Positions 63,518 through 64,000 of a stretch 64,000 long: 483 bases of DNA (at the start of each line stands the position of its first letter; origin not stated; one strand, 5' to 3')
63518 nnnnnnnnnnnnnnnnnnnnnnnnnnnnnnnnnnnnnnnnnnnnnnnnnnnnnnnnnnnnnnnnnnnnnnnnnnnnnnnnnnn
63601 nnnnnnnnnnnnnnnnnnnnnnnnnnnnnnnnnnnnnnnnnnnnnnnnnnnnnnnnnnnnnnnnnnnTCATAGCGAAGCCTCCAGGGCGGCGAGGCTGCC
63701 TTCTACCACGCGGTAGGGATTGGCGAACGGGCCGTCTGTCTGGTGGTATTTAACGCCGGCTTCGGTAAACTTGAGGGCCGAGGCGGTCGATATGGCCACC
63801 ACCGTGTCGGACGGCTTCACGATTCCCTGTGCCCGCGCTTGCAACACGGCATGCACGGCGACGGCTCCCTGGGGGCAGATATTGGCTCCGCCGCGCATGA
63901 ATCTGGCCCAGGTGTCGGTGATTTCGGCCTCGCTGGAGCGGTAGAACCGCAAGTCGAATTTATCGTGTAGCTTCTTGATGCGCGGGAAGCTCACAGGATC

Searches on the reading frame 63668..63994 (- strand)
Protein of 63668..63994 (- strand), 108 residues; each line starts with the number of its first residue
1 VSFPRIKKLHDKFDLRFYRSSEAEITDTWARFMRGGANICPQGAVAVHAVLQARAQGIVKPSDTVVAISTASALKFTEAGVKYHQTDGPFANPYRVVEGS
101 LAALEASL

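Call 51: search_protein_families(library=pfam, proteins=[window:63668-63994:-])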
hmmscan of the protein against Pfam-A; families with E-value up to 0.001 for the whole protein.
window:63668-63994:- (108 aa): 1 family
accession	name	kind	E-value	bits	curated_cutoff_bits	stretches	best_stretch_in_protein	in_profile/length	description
PF00291.31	PALP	-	6.9e-05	22.8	35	1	8-70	232-294/295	Pyridoxal-phosphate dependent enzyme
